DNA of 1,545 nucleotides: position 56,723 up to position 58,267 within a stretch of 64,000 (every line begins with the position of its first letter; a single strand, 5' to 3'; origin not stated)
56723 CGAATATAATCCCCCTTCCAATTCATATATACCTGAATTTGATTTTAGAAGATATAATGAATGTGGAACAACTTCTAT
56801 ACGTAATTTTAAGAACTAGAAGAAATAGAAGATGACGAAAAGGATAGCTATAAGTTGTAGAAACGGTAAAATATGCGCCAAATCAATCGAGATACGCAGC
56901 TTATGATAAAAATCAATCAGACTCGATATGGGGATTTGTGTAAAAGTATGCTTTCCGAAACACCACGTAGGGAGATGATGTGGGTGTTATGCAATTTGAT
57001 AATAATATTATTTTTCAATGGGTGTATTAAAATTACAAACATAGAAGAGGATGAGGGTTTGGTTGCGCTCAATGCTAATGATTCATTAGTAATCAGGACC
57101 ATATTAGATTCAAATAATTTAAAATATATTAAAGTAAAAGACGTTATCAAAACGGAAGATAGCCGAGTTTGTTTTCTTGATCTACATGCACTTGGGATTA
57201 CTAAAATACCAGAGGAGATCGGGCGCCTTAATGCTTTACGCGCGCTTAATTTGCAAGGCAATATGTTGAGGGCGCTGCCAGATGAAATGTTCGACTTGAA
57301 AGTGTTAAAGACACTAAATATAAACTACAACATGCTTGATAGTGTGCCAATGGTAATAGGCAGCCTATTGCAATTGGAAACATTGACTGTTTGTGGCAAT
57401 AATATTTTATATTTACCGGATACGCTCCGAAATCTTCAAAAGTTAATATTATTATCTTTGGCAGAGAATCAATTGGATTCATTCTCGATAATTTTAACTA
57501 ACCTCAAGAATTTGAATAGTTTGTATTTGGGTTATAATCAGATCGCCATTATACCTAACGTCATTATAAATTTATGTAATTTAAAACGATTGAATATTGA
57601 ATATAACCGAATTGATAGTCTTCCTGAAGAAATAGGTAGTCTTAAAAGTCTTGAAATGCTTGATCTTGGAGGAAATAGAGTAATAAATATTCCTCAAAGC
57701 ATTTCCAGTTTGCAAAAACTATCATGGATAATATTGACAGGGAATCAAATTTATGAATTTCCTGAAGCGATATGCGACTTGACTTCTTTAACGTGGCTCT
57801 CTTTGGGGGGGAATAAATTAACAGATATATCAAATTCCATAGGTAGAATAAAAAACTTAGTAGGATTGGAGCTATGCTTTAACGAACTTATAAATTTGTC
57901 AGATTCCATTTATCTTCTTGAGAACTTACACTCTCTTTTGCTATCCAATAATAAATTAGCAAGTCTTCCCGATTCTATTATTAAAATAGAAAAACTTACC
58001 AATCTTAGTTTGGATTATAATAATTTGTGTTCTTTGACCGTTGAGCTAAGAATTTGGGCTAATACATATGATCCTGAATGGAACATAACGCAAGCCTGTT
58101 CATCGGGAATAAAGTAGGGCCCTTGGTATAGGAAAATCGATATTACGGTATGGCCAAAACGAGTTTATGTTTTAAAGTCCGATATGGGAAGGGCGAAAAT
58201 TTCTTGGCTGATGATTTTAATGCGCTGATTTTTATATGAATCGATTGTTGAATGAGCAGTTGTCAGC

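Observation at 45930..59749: Near-complete type II secretion locus with gspE displaced by a low-GC cargo-like insert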

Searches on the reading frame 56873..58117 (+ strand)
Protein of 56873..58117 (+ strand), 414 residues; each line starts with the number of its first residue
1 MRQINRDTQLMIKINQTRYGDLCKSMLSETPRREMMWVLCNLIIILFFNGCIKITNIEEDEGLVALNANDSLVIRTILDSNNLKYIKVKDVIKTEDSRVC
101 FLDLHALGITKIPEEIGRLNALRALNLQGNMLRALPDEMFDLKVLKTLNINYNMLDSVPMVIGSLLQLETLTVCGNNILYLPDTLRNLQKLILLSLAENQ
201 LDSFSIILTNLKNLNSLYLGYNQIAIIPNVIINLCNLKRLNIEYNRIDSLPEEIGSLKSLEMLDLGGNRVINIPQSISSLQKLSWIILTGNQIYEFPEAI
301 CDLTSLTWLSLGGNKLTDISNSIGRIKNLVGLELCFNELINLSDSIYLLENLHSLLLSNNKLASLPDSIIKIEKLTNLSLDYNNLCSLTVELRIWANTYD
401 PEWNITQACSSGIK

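Call 4: search_protein_families(library=pfam, proteins=[window:56873-58117:+], max_evalue=0.1)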
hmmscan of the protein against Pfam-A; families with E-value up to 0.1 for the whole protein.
window:56873-58117:+ (414 aa): 7 families
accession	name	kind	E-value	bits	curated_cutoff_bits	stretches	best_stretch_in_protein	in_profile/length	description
PF13855.12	LRR_8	-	2.3e-35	120.6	27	8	236-293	2-61/61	Leucine rich repeat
PF23598.1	LRR_14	-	1e-33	117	40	4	231-338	43-150/353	Leucine-rich repeat region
PF12799.13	LRR_4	-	3.2e-22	78.5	27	5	236-273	2-39/44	Leucine Rich repeats (2 copies)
PF00560.39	LRR_1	-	1.3e-11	42.7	20.6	0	236-257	1-23/23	Leucine Rich Repeat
PF23211.1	LRR_LRWD1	-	9.4e-05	22.6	28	1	112-186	34-106/190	Leucine-rich repeat and WD repeat-containing protein 1, LRR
PF23286.1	LRR_13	-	0.00032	20.9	30.1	0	257-332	2-79/210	Disease resistance protein RPS4B-like, leucine-rich repeats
PF17126.11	RsmF_methylt_CI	-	0.0032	17.9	27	0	124-148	13-37/61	RsmF rRNA methyltransferase first C-terminal domain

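Call 9: search_protein_families(library=ncbifam, proteins=[window:56873-58117:+], max_evalue=0.1)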
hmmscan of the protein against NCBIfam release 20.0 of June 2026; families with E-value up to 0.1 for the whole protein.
window:56873-58117:+ (414 aa): 7 families
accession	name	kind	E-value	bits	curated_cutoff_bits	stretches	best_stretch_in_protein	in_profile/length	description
NF041400.1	XopAE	equivalog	9.3e-41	140.2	600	3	155-334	8-192/478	type III secretion system effector XopAE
NF047464.1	FibnectbindLIC11051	equivalog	3.5e-37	128.2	1000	2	195-387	426-618/685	LIC_11051 family fibronectin-binding protein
NF041381.1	XopAC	subfamily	2.1e-32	112.4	450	3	88-222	55-193/451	XopAC/AvrAC family type III secretion system effector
NF041351.1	XopL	equivalog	1.3e-26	93.4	500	2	102-281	79-271/497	type III secretion system leucine-rich repeat domain-containing effector XopL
NF033190.2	inl_like_NEAT_1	exception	3.4e-11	42.2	1275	1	299-386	258-342/754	NEAT domain-containing leucine-rich repeat protein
NF011917.0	PRK15387.1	equivalog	4e-10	38.3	1243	1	108-390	212-462/788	type III secretion system effector E3 ubiquitin transferase SspH2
NF007019.0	PRK09484.1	equivalog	0.037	13.6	208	1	14-163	6-150/187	3-deoxy-manno-octulosonate-8-phosphatase KdsC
